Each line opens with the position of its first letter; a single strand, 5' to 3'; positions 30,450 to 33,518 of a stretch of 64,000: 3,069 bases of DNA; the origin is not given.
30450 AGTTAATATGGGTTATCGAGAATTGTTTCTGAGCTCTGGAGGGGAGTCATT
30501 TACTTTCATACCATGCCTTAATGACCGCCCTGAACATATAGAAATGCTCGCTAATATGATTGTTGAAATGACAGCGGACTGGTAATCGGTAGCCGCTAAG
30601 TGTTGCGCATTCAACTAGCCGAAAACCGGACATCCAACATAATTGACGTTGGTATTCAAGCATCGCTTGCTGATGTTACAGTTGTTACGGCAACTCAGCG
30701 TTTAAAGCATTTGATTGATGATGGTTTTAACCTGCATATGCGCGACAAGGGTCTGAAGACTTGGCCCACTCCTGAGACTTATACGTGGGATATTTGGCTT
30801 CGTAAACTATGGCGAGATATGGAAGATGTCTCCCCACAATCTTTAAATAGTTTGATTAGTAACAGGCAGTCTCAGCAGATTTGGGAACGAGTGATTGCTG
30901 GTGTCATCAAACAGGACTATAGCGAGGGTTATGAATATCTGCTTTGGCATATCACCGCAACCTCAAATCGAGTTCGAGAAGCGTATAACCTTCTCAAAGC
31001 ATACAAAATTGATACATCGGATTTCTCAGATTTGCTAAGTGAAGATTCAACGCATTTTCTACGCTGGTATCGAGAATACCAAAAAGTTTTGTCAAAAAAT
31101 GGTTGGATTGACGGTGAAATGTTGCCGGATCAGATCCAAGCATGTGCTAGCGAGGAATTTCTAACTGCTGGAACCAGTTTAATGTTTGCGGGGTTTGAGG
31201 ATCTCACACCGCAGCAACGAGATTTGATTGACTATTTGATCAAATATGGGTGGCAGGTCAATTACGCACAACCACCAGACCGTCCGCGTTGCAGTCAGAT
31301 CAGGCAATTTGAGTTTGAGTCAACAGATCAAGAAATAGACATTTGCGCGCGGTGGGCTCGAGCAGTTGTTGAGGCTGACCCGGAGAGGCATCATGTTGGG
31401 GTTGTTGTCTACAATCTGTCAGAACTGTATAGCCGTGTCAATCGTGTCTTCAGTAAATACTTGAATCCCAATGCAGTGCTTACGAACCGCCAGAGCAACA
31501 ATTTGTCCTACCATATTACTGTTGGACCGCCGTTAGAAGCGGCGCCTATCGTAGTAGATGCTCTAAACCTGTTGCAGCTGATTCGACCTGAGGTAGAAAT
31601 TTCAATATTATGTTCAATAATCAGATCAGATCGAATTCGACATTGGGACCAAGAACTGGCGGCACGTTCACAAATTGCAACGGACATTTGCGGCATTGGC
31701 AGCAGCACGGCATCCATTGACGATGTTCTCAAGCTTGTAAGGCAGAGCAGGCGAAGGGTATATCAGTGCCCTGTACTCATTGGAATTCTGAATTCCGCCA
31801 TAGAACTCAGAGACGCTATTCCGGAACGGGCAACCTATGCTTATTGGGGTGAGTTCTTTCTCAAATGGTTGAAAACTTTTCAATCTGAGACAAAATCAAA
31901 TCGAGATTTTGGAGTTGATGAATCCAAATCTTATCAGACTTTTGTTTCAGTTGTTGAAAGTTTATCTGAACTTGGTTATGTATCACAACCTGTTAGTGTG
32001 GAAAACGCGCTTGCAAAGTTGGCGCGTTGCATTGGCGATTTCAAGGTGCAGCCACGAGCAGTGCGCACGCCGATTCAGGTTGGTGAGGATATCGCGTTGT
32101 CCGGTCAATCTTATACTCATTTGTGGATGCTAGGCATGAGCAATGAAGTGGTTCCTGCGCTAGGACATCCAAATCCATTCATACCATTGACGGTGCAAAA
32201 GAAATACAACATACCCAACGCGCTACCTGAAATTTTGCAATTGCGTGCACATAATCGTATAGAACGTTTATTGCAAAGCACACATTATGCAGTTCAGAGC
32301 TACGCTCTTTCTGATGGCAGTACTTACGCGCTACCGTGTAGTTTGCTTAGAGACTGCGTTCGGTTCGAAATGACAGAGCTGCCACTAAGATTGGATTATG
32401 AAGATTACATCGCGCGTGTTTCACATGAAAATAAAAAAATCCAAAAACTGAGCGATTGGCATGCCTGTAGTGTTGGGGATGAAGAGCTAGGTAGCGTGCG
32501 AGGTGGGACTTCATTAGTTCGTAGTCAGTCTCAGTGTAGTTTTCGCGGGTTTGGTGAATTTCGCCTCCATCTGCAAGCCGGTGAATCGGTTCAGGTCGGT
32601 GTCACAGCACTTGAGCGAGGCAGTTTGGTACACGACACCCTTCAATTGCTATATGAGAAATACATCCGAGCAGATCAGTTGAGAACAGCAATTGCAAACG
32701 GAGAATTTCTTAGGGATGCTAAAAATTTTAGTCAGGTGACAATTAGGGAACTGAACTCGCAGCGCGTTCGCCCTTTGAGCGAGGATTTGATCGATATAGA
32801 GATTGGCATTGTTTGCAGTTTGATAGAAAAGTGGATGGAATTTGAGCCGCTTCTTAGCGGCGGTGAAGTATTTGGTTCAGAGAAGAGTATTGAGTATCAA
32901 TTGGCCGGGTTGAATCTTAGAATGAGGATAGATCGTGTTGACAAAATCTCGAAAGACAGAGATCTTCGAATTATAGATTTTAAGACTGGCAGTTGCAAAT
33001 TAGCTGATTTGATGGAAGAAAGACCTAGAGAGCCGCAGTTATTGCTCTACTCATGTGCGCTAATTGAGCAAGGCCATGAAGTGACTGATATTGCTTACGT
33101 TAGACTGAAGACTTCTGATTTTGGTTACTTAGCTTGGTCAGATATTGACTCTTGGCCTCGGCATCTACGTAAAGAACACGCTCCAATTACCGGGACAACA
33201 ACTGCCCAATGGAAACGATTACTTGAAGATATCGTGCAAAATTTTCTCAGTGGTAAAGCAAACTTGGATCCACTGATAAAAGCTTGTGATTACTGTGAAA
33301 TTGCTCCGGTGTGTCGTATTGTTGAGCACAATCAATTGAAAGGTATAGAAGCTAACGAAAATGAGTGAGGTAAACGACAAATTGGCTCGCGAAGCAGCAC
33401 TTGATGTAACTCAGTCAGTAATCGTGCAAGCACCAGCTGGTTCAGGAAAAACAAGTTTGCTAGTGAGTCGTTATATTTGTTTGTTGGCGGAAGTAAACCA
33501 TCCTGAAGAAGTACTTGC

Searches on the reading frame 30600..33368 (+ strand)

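Call 52: search_protein_families(library=ncbifam, proteins=[window:30600-33368:+], max_evalue=1e-10)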
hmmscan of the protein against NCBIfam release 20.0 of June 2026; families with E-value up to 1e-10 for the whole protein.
window:30600-33368:+ (922 aa): 1 family
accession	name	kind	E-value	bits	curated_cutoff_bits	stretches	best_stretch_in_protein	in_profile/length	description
TIGR03623.1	TIGR03623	subfamily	1.3e-157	526.6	299.6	1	26-907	2-876/876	probable DNA repair protein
